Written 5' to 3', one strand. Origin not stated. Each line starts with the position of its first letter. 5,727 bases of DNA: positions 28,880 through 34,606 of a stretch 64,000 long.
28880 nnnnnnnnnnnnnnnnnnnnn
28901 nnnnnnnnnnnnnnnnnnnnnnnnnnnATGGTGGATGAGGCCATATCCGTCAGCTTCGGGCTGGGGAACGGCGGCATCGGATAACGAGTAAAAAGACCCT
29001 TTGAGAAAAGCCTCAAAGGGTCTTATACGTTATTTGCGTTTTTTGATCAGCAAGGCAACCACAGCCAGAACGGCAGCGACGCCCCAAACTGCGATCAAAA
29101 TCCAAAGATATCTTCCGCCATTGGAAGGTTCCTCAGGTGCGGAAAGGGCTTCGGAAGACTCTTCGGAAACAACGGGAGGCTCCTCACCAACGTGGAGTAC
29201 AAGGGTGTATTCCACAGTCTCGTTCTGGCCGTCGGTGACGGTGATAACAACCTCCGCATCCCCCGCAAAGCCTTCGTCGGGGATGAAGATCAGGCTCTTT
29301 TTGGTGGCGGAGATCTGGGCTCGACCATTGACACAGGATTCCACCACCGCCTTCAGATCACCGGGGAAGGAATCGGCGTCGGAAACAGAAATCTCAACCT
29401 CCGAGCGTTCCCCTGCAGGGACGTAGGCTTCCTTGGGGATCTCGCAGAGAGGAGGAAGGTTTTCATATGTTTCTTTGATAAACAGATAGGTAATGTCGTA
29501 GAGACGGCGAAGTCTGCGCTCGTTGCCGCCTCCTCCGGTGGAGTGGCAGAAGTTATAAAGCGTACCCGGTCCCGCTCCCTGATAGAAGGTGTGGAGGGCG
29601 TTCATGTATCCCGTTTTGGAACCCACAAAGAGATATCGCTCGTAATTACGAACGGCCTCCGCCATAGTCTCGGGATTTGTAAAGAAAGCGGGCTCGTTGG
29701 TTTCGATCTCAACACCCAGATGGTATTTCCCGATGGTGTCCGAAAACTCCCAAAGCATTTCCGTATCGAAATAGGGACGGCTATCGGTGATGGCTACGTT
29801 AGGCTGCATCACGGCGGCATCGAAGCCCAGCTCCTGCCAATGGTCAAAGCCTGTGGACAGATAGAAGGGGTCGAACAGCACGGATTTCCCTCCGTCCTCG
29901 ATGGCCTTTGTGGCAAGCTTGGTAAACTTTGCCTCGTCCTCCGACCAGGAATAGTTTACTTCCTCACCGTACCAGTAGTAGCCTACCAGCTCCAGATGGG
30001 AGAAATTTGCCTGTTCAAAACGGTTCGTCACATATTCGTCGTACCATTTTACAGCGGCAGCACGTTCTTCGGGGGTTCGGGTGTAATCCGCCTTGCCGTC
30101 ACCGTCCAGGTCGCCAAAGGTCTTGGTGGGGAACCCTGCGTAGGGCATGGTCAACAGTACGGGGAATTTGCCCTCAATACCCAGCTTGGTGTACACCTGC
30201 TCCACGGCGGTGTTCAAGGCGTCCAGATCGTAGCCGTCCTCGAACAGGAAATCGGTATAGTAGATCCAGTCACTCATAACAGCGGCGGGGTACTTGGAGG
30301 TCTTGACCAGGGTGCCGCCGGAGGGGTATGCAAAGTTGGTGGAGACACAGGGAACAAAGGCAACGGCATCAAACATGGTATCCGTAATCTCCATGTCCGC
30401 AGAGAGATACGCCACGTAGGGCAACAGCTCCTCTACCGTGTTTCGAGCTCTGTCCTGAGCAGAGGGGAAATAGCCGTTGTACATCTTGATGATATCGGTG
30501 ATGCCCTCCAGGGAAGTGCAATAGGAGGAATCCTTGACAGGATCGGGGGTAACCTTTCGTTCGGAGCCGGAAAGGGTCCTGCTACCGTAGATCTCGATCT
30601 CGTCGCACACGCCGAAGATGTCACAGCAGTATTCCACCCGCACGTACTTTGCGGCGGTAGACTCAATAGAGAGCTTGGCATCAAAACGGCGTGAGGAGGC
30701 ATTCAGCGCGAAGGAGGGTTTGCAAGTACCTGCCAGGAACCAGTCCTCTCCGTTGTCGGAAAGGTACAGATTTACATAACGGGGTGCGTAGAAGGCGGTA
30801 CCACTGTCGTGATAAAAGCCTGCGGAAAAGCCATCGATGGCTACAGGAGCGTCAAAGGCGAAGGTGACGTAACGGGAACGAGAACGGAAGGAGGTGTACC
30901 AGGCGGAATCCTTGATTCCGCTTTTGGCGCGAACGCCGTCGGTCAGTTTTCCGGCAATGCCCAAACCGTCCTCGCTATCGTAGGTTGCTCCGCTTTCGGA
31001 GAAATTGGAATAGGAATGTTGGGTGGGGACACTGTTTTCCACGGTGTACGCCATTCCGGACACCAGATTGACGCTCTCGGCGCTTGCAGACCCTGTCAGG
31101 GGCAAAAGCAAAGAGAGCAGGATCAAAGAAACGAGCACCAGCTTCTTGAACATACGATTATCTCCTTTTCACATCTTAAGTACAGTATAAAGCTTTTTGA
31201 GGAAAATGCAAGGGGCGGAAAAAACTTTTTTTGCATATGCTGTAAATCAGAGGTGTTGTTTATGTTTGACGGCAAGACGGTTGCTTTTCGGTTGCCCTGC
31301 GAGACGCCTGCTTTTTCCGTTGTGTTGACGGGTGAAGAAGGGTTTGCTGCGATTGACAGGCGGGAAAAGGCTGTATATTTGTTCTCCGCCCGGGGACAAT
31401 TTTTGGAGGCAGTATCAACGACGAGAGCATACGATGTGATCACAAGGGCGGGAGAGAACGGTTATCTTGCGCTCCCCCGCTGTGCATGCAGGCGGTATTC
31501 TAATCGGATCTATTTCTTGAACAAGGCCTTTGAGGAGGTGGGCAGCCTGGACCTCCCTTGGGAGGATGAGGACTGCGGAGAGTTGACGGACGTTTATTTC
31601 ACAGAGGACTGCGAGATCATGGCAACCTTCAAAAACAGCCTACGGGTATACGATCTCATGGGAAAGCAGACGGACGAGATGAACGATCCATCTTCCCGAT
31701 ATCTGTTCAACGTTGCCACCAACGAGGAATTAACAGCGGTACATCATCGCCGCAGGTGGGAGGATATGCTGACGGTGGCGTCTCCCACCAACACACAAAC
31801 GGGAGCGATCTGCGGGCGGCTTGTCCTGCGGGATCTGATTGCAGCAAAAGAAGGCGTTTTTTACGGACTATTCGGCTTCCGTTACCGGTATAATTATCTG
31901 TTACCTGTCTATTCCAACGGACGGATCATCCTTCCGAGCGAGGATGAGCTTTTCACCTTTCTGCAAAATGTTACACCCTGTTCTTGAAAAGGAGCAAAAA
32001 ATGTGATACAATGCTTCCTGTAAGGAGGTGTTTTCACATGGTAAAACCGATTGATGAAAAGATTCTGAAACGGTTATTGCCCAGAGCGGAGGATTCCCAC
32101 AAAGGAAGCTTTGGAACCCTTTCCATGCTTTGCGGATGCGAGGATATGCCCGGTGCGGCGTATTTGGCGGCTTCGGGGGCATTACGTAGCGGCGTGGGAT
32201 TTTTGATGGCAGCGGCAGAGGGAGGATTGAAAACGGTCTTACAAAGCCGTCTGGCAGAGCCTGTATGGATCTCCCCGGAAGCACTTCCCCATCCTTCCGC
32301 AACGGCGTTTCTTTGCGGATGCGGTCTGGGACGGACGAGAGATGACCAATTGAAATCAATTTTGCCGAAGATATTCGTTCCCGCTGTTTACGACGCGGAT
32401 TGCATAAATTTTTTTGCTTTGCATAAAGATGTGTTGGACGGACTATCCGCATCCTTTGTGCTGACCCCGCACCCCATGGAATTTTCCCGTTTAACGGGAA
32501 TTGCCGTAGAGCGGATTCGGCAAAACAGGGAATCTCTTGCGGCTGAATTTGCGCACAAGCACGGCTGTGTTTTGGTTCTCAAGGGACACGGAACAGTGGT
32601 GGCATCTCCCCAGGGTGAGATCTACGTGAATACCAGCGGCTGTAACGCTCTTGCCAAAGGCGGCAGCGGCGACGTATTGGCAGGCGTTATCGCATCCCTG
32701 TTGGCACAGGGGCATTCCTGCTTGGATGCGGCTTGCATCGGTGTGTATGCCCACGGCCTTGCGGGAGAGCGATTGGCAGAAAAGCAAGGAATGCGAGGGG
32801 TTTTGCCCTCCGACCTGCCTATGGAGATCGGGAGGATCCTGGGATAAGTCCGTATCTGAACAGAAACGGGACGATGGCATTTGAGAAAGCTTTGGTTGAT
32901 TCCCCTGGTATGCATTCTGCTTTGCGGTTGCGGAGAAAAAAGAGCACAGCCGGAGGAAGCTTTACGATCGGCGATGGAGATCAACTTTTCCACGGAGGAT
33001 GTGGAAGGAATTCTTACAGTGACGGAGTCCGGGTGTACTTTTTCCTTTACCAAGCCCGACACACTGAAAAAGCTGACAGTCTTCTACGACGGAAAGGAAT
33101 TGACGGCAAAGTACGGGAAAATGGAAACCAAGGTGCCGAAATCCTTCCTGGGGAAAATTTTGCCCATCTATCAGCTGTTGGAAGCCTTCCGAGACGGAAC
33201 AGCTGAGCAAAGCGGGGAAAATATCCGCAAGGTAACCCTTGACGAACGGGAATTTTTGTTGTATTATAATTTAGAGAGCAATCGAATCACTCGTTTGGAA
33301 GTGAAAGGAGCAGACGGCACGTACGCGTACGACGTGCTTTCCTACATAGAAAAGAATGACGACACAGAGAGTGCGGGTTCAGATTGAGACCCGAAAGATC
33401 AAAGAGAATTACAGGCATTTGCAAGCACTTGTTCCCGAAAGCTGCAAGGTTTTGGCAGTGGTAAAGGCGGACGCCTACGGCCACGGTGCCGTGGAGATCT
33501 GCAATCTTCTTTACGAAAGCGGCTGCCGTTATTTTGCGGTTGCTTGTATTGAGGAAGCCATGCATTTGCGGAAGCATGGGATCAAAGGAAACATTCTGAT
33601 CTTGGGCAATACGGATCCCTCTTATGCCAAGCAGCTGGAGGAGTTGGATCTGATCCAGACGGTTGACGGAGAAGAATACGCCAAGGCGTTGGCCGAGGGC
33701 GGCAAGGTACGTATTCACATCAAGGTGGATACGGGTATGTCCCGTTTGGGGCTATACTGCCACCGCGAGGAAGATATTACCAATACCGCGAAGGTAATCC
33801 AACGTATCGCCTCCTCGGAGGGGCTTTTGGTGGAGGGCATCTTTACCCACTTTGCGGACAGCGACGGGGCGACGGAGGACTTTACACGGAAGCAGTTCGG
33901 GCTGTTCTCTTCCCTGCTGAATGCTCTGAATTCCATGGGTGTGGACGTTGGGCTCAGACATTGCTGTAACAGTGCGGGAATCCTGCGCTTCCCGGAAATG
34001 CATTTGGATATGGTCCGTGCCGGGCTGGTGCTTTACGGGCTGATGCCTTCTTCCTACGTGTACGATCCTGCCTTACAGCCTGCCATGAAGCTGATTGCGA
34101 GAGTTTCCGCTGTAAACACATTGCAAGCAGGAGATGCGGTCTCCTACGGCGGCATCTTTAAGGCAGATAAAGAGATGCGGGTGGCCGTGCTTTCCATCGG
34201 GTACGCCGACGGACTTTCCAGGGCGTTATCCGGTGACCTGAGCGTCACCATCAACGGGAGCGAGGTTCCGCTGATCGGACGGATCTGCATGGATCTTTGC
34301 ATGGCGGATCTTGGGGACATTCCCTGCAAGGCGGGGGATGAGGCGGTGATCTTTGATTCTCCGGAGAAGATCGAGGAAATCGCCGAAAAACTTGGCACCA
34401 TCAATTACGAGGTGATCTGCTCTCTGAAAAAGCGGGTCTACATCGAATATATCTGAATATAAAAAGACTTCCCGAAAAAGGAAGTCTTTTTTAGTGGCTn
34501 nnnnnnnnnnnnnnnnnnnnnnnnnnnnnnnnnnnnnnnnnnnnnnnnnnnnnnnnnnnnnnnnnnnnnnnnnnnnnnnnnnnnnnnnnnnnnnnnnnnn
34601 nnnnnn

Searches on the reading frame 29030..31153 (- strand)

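Call 22: search_protein_families(library=ncbifam, proteins=[window:29030-31153:-], max_evalue=0.001)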
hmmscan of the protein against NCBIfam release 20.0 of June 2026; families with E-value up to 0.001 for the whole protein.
window:29030-31153:- (707 aa): 1 family
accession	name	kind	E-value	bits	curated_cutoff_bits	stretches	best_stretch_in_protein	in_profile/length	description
NF012211.1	tand_rpt_95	domain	0.00029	20.7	90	1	591-656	20-85/98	tandem-95 repeat protein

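Call 23: search_protein_families(library=pfam, proteins=[window:29030-31153:-], max_evalue=0.001)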
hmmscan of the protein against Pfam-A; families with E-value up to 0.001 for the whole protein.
window:29030-31153:- (707 aa): 3 families
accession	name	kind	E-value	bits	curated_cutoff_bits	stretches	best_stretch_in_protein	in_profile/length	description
PF16147.10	DUF4855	-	3.6e-71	240.3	27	1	221-556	2-312/313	Domain of unknown function (DUF4855)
PF17963.7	Big_9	-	9.7e-06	26.8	23.6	1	582-651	15-86/89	Bacterial Ig domain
PF00754.31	F5_F8_type_C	-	0.00048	20.7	28.2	0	62-174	9-111/127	F5/8 type C domain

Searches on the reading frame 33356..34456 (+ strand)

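Call 22: search_protein_families(library=ncbifam, proteins=[window:33356-34456:+], max_evalue=0.001)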
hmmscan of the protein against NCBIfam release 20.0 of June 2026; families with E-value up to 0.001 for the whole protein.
window:33356-34456:+ (366 aa): 9 families
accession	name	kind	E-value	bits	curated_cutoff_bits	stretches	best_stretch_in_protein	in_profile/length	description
TIGR00492.1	alr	equivalog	3.6e-107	358.5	168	1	6-366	3-368/369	alanine racemase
NF033131.1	vanT-G-Cterm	exception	1.4e-103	346.6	460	1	5-362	2-365/368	serine racemase VanT catalytic subunit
NF008897.0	PRK11930.1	equivalog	3.1e-95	319.9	804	1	8-361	462-815/822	bifunctional UDP-N-acetylmuramoyl-tripeptide:D-alanyl-D-alanine ligase/alanine racemase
NF033132.1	vanT-CELN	equivalog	1.5e-78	264.9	900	1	3-364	337-696/697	membrane-bound serine racemase VanT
NF033133.1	vanT-L-cat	exception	9.8e-61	206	750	1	17-364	19-364/366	serine racemase VanT-L catalytic subunit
NF002970.2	PRK03646.1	exception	1.3e-55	188.9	600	1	6-364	5-354/356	catabolic alanine racemase DadX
NF000791.0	PRK00053.2-2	equivalog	9.2e-54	182.9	218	1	8-361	4-335/340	alanine racemase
NF000792.0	PRK00053.2-3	equivalog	2.5e-47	161.8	384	1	8-365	6-358/360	alanine racemase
NF009879.0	PRK13340.1-4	subfamily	5.9e-43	147.2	434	1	8-340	44-375/406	alanine racemase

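Call 23: search_protein_families(library=pfam, proteins=[window:33356-34456:+], max_evalue=0.001)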
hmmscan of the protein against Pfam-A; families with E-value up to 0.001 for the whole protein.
window:33356-34456:+ (366 aa): 2 families
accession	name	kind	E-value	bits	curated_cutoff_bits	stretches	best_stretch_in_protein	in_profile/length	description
PF01168.26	Ala_racemase_N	-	1.2e-63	215.2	24.1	1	10-231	1-220/220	Alanine racemase, N-terminal domain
PF00842.27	Ala_racemase_C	-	6.8e-41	139.3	25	1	243-363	1-125/127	Alanine racemase, C-terminal domain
